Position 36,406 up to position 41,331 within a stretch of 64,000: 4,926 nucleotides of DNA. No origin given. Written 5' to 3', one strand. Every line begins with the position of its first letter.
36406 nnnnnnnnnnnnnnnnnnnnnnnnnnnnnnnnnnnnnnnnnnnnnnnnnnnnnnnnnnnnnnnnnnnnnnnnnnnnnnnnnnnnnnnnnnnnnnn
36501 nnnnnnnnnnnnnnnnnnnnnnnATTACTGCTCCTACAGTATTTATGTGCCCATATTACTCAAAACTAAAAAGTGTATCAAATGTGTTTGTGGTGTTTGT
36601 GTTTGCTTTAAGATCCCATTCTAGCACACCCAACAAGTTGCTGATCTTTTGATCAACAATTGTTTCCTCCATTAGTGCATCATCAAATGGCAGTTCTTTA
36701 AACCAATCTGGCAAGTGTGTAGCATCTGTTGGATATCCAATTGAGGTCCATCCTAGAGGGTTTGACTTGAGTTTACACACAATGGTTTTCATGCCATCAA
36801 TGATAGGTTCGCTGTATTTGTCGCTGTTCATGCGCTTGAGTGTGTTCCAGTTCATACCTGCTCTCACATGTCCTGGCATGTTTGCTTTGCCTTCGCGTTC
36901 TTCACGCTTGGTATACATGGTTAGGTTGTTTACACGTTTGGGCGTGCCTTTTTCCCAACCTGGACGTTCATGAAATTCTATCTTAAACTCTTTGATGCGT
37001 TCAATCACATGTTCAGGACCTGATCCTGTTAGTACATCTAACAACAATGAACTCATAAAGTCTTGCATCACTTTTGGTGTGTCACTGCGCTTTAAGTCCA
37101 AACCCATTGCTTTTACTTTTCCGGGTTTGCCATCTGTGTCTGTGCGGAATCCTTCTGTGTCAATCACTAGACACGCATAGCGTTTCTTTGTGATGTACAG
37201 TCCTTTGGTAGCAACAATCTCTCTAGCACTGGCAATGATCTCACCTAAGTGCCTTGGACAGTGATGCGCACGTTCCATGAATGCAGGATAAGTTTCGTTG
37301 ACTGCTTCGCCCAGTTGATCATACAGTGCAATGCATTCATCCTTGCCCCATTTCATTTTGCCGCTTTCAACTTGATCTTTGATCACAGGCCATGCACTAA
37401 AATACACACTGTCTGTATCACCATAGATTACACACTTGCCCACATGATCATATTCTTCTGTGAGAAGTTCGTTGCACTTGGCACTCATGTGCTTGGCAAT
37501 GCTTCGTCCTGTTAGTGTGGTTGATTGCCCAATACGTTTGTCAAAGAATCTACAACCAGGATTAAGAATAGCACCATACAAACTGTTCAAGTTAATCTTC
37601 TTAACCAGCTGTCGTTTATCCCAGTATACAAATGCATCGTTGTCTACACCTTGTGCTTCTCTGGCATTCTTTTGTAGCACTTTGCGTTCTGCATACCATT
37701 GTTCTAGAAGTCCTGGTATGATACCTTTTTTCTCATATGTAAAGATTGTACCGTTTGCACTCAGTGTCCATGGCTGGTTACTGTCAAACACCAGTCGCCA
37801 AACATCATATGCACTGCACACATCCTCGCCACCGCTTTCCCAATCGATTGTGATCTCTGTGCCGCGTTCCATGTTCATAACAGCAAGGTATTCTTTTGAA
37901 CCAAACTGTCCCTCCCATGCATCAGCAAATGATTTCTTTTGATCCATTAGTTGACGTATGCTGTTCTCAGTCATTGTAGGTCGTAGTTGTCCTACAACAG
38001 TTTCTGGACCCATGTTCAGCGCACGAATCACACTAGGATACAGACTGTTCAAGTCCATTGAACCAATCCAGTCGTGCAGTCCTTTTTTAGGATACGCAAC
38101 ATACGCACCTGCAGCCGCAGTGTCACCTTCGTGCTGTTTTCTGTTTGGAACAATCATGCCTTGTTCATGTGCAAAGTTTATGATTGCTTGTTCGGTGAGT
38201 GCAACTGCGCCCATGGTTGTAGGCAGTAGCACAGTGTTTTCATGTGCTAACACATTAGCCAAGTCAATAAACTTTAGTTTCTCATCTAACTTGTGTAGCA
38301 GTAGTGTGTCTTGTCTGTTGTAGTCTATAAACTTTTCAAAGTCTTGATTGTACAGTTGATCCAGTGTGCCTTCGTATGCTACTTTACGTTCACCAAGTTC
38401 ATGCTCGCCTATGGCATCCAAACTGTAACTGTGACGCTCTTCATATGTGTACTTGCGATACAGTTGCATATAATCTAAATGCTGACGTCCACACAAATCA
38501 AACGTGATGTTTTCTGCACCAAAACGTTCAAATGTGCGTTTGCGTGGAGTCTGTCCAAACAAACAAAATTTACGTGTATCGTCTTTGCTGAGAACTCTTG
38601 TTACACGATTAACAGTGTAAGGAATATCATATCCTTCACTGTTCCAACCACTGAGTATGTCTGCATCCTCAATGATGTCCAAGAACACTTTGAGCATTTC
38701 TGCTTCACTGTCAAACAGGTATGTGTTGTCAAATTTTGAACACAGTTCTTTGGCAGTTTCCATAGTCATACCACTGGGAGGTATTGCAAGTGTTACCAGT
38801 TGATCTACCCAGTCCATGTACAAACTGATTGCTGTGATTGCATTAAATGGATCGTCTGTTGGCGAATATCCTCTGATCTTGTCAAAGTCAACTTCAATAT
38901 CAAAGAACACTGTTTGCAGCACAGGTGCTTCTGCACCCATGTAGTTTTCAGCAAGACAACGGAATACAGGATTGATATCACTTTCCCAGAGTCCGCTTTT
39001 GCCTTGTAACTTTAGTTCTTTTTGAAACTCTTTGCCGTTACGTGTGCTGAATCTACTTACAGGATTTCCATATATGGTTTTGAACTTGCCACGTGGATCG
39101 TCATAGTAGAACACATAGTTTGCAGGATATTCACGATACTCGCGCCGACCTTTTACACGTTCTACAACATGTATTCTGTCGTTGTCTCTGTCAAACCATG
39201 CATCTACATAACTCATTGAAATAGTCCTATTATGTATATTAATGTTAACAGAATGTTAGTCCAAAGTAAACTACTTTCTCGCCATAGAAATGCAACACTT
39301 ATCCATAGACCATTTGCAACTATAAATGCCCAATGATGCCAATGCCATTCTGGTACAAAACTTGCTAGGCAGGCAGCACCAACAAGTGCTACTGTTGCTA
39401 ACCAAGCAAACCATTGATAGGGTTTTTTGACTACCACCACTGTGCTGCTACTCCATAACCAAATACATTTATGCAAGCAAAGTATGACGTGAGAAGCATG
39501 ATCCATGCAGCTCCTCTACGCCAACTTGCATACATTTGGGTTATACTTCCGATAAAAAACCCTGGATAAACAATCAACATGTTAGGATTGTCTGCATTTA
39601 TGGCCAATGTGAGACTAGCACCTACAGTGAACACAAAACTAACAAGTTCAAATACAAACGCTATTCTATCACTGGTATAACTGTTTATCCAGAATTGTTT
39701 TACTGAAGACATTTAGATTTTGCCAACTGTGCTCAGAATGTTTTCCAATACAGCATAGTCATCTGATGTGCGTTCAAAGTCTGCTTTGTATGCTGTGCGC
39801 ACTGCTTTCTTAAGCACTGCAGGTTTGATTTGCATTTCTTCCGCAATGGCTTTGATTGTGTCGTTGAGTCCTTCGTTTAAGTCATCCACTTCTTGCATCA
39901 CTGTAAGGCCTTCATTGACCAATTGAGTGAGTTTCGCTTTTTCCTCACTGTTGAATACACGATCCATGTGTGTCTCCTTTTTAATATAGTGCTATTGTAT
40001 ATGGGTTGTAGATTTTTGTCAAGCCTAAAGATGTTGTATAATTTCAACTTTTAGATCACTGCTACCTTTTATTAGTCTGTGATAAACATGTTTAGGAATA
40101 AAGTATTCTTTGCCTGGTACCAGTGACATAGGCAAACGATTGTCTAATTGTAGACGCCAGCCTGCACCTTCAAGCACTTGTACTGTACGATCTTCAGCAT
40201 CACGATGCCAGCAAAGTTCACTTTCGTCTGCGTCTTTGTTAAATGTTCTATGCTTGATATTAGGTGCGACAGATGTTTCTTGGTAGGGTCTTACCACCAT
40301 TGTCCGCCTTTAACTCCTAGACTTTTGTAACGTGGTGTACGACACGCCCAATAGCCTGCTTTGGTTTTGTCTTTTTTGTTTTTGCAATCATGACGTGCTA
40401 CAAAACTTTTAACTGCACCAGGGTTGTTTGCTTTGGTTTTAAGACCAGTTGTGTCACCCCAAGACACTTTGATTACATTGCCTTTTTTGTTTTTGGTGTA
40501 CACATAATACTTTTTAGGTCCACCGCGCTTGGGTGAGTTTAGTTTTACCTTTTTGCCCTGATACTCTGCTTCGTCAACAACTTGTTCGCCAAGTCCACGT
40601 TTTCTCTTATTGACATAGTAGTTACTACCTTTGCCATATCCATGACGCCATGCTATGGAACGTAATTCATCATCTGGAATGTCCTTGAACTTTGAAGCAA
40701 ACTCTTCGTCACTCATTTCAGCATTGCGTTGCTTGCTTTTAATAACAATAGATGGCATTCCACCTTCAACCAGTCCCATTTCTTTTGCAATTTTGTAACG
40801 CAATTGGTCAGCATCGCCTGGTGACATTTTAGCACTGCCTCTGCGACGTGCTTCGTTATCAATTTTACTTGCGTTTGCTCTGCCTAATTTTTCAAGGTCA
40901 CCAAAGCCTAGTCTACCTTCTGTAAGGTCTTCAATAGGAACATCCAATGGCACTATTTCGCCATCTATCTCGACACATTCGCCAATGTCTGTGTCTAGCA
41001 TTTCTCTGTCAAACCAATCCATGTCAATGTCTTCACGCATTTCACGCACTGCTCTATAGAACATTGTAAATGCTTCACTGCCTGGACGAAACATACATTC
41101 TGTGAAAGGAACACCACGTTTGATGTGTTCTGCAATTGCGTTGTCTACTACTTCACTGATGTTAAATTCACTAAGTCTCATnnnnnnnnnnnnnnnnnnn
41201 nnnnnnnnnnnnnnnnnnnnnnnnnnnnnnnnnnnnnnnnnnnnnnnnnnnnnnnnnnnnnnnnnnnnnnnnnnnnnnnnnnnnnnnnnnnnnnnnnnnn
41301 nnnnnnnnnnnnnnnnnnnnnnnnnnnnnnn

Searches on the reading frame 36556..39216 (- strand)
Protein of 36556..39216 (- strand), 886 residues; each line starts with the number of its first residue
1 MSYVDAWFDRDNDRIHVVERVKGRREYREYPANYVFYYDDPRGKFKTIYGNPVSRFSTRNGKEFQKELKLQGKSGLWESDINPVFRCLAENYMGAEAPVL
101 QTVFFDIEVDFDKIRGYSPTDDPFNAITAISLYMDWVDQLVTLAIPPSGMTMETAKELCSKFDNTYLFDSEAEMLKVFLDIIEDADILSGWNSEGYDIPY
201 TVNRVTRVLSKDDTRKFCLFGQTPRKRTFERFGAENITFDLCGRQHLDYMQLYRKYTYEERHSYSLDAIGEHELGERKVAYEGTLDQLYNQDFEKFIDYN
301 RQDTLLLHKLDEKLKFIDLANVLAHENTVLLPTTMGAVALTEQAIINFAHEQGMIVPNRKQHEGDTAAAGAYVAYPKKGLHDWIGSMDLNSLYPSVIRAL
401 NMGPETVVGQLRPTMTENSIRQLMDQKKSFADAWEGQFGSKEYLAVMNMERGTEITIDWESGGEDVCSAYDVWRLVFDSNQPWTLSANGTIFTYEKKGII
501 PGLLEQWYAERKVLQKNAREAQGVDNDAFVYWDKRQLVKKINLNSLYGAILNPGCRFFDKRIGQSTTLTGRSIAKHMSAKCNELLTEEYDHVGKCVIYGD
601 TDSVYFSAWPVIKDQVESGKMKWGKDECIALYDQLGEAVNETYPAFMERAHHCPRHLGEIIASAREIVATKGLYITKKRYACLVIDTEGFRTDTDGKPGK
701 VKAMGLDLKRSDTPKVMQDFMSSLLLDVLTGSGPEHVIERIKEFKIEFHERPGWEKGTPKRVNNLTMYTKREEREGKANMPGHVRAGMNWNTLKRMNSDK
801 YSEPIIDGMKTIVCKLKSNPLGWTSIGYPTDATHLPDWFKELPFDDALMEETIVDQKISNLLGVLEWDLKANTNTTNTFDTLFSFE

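Call 13: search_protein_families(library=phrogs, proteins=[window:36556-39216:-], max_evalue=0.001)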
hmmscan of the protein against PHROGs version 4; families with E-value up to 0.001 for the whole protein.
window:36556-39216:- (886 aa): 9 families
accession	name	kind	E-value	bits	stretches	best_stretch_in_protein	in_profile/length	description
phrog_262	-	DNA, RNA and nucleotide metabolism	1.7e-194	649.3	1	6-880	12-852/856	DNA polymerase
phrog_2062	-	DNA, RNA and nucleotide metabolism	5.8e-108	362.6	1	9-521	9-485/502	DNA polymerase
phrog_1918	-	DNA, RNA and nucleotide metabolism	1.8e-66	225.8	1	527-880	30-381/382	DNA polymerase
phrog_3011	-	DNA, RNA and nucleotide metabolism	2.3e-10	40.9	1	245-319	320-404/576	DNA polymerase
phrog_2927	-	DNA, RNA and nucleotide metabolism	1.3e-06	28.1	1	499-585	113-200/710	DNA polymerase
phrog_27191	-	DNA, RNA and nucleotide metabolism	1.9e-06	28.7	1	535-605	42-113/230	DNA polymerase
phrog_403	-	DNA, RNA and nucleotide metabolism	3.5e-06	27.1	1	169-314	125-246/321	DNA polymerase exonuclease subunit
phrog_17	-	DNA, RNA and nucleotide metabolism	0.00013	21.1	1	103-315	673-825/1445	DNA polymerase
phrog_1907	-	DNA, RNA and nucleotide metabolism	0.00026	20.7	0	375-549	258-431/629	DNA polymerase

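Call 56: search_dna_similar(query=window:36556-39216:-, collection=phages, mode=protein, max_rows=12)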
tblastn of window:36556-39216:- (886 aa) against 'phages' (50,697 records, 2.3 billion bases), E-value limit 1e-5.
Records with a match: 2685; places in all: 2800; records where one place covers at least 80% of the query: 879.
Best place of each record, by identity: <60% 2685.
By first word of the organism name: Escherichia 676; Synechococcus 377; Klebsiella 334; Salmonella 201; Vibrio 136; Aeromonas 92; Shigella 89; Acinetobacter 71; Cyanophage 61; Enterobacter 59; and 69 more.
By host as written in the record: - 468; Escherichia coli 281; Klebsiella pneumoniae 115; Synechococcus 107; Escherichia coli O157:H7 38; Synechococcus sp. 38; Aeromonas salmonicida 38; Salmonella enterica 30; and 592 more.
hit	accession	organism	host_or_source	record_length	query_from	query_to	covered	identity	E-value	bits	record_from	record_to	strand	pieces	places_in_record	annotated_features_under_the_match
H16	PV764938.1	Sinorhizobium phage Phosso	Sinohrizobium meliloti NRRL L-50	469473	1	885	98%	51.1%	8e-164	923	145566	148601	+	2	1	DNA polymerase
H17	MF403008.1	Agrobacterium phage Atu_ph07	Agrobacterium tumefaciens C58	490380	1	885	99%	47.8%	1e-149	863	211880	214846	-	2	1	DNA polymerase (x2)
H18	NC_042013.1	Agrobacterium phage Atu_ph07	Agrobacterium tumefaciens C58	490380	1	885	99%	47.8%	1e-149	863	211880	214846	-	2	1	DNA polymerase (x2)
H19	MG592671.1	Vibrio phage 2.275.O._10N.286.54.E11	Vibrio cyclitrophicus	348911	3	869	98%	43.1%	0e+0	744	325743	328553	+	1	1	hypothetical protein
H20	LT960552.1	Yersinia phage fHe-Yen9-03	-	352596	3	883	98%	42.4%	2e-121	742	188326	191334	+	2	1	g259: hypothetical protein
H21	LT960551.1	Yersinia phage fHe-Yen9-04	-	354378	3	883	98%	42.4%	2e-121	742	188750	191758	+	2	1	g256: hypothetical protein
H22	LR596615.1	Yersinia phage fHe-Yen9-04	-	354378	3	883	98%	42.4%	2e-121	742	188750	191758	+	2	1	g256: hypothetical protein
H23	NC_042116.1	Yersinia phage fHe-Yen9-04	-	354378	3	883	98%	42.4%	2e-121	742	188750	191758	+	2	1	g256: hypothetical protein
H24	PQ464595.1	Erwinia phage Kaldavass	Erwinia aphidicola W09_2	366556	3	883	98%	42.2%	2e-122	748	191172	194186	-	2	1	DNA polymerase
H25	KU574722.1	Pectobacterium phage vB_PcaM_CBB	Pectobacterium carotovorum subsp. ...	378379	3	883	98%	42.2%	3e-123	752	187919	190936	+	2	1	DNA polymerase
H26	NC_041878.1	Pectobacterium phage vB_PcaM_CBB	Pectobacterium carotovorum subsp. ...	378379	3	883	98%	42.2%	3e-123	752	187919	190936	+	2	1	DNA polymerase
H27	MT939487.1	Erwinia phage pEa_SNUABM_47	Erwinia amylovora SNUABM_01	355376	3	883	98%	42.0%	4e-121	739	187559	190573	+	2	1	putative DNA polymerase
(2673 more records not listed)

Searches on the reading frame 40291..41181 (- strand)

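Call 55: search_protein_families(library=phrogs, proteins=[window:40291-41181:-], max_evalue=0.00001)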
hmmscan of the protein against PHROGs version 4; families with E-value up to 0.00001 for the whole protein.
window:40291-41181:- (296 aa): 1 family
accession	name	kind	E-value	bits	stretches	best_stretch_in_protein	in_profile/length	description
phrog_7595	-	unknown function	7.7e-10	40.1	1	202-281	5-93/96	-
